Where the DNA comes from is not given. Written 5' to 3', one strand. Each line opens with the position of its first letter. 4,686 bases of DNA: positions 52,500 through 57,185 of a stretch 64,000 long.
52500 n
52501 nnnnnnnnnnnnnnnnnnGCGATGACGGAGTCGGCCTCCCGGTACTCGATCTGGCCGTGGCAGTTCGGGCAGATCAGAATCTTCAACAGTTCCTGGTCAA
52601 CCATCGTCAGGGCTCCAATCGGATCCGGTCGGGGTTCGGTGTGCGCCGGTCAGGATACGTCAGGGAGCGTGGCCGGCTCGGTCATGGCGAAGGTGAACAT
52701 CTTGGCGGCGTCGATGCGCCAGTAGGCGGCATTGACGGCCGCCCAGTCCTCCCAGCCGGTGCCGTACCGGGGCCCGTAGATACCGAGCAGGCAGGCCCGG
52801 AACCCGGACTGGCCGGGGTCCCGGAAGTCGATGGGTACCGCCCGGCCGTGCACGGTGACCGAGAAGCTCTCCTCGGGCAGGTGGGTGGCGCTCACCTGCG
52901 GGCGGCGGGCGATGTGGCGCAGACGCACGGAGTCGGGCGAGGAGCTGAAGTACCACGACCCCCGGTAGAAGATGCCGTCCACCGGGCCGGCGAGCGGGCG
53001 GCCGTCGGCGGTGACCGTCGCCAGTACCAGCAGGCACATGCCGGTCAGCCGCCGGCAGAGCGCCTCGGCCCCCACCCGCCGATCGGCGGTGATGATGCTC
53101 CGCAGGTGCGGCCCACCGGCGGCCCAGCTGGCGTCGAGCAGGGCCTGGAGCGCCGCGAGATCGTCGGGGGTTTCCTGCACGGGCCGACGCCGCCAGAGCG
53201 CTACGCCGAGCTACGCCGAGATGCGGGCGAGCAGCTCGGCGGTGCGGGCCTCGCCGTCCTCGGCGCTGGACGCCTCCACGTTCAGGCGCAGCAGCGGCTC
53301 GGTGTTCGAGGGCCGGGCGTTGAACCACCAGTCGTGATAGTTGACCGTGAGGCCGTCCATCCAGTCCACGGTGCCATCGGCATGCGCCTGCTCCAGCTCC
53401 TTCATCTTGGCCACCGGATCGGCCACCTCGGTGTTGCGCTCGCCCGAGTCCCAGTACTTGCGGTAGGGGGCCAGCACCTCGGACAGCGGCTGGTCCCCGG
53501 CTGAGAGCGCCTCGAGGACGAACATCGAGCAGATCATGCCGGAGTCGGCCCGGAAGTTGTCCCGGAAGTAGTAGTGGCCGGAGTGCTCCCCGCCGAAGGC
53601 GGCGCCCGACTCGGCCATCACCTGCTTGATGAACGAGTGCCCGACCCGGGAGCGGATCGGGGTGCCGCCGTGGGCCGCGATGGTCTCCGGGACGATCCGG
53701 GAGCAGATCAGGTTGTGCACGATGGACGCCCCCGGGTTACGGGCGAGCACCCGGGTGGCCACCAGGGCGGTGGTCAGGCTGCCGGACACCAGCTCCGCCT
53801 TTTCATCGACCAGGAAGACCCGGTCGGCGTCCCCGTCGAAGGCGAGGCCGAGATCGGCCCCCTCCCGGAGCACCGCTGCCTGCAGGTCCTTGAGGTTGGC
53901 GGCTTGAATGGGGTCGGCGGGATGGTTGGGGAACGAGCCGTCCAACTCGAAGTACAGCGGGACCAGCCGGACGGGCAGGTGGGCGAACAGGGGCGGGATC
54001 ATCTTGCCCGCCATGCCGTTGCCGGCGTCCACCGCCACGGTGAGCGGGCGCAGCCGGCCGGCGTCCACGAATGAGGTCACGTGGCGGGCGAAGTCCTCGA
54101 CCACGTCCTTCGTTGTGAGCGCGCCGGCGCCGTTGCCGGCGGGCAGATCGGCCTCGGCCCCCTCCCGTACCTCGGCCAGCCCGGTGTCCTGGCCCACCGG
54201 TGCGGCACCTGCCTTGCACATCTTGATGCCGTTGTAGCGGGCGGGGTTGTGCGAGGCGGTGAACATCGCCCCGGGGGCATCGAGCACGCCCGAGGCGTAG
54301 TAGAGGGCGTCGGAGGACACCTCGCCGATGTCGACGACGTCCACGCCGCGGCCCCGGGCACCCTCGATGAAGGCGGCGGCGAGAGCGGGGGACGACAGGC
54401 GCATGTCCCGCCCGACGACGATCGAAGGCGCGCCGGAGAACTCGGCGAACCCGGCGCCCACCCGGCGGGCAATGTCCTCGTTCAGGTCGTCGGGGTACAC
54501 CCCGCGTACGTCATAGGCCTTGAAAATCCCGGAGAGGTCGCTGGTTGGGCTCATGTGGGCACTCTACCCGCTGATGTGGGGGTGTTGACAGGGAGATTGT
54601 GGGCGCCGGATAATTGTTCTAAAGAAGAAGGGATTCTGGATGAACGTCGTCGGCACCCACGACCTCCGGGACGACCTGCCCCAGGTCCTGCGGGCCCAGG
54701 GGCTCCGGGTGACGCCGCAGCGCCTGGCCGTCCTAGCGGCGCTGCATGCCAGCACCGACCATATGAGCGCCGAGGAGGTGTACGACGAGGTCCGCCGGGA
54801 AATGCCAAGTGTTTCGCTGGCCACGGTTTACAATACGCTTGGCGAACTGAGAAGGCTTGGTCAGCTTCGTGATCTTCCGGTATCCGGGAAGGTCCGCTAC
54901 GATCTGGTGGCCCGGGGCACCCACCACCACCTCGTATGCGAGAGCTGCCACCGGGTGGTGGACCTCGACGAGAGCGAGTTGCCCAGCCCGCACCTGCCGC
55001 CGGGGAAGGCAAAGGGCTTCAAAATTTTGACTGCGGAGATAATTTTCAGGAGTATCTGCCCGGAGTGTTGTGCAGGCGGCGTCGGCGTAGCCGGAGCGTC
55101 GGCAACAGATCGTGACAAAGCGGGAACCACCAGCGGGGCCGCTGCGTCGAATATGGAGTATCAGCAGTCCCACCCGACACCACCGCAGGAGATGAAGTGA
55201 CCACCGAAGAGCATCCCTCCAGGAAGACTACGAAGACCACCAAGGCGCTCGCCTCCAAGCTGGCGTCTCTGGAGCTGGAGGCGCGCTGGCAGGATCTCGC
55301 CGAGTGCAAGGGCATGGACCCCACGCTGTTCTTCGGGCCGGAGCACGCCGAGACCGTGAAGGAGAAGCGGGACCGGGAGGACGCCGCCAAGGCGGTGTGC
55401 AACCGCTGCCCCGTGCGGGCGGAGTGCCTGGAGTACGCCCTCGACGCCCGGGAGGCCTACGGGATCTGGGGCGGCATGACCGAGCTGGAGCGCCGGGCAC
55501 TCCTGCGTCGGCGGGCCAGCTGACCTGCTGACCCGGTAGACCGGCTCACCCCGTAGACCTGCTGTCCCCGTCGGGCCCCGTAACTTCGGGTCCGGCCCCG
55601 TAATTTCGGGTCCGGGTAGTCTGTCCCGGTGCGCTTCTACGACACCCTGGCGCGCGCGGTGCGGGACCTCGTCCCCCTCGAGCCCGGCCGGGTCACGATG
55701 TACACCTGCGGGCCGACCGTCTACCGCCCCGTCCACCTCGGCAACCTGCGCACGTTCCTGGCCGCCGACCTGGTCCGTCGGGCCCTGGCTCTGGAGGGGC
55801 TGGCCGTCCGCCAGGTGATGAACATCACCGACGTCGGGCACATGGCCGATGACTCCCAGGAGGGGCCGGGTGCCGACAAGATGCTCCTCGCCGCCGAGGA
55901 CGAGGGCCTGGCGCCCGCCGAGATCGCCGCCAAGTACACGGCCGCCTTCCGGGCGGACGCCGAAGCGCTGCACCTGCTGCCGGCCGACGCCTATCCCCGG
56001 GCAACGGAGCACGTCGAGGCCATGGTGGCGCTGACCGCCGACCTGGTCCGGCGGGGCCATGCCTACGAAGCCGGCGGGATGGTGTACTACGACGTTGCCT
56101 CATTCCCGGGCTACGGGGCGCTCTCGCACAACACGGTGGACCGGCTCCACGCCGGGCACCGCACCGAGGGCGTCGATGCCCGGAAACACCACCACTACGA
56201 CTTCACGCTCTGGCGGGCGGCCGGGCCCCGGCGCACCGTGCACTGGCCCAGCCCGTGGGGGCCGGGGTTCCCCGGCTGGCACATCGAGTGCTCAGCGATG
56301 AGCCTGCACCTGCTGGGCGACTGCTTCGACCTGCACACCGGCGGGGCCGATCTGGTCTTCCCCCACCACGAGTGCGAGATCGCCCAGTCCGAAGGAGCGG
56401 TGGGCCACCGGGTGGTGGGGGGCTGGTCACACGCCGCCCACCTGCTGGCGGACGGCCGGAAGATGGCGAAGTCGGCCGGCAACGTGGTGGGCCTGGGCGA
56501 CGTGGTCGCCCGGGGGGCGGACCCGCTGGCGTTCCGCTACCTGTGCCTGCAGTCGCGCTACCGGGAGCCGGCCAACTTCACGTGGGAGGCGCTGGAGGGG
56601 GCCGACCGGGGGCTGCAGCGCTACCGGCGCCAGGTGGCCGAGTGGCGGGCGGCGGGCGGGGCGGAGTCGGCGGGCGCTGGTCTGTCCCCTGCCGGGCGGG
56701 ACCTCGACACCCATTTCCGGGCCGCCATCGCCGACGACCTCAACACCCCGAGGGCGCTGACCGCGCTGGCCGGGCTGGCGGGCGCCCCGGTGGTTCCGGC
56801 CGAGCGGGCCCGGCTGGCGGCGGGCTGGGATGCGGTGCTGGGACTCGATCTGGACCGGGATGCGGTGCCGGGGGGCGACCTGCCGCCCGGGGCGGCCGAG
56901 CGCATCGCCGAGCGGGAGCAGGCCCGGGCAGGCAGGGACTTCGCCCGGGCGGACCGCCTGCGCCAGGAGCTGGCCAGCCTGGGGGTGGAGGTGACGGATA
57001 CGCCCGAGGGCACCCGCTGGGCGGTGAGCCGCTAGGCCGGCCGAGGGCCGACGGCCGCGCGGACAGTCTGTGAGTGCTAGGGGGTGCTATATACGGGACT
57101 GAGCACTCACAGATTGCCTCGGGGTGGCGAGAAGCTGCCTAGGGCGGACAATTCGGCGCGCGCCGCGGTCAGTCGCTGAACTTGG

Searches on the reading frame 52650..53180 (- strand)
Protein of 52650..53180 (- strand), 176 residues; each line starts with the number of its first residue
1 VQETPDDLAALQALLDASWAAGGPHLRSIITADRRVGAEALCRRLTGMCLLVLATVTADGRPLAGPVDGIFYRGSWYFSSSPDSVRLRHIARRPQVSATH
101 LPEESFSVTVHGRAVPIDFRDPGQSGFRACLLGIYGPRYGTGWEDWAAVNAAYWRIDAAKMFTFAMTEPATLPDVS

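Call 77: search_protein_families(library=pfam, proteins=[window:52650-53180:-], max_evalue=0.0001)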
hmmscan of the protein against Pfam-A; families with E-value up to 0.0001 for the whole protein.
window:52650-53180:- (176 aa): 2 families
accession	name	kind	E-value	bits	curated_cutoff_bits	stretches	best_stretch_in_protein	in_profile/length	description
PF01243.27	PNPOx_N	-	8.8e-08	33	28.1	1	50-118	14-77/120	Pyridoxamine 5'-phosphate oxidase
PF12900.13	Pyridox_ox_2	-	3.3e-05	24.3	27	1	40-119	4-92/140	Pyridoxamine 5'-phosphate oxidase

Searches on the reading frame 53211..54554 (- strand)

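Call 77: search_protein_families(library=pfam, proteins=[window:53211-54554:-], max_evalue=0.0001)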
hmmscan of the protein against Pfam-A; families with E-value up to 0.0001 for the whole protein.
window:53211-54554:- (447 aa): 4 families
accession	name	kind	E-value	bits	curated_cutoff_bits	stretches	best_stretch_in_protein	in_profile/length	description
PF02878.22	PGM_PMM_I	-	3.2e-30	105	22.5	1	10-124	3-123/138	Phosphoglucomutase/phosphomannomutase, alpha/beta/alpha domain I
PF02880.22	PGM_PMM_III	-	2.3e-25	89.4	20.7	1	261-367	5-115/115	Phosphoglucomutase/phosphomannomutase, alpha/beta/alpha domain III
PF02879.22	PGM_PMM_II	-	6.8e-24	84.8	29.3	1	154-252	2-102/103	Phosphoglucomutase/phosphomannomutase, alpha/beta/alpha domain II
PF00408.26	PGM_PMM_IV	-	1.1e-07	32.2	23.1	1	376-437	5-61/68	Phosphoglucomutase/phosphomannomutase, C-terminal domain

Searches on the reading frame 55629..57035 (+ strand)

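Call 77: search_protein_families(library=pfam, proteins=[window:55629-57035:+], max_evalue=0.0001)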
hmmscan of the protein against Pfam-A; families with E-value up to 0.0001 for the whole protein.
window:55629-57035:+ (468 aa): 4 families
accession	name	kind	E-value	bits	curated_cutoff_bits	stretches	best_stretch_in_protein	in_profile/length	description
PF01406.26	tRNA-synt_1e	-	3.9e-87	292.9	27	1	15-325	3-299/301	tRNA synthetases class I (C) catalytic domain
PF09334.17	tRNA-synt_1g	-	7.6e-11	41.8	20.1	1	33-157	12-125/391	tRNA synthetases class I (M)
PF23493.1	CysS_C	-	1.2e-06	28.9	23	1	417-464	3-50/51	Cysteinyl-tRNA ligase anticodon binding domain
PF01921.24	tRNA-synt_1f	-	4.7e-05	22.9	27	0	28-69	29-70/360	tRNA synthetases class I (K)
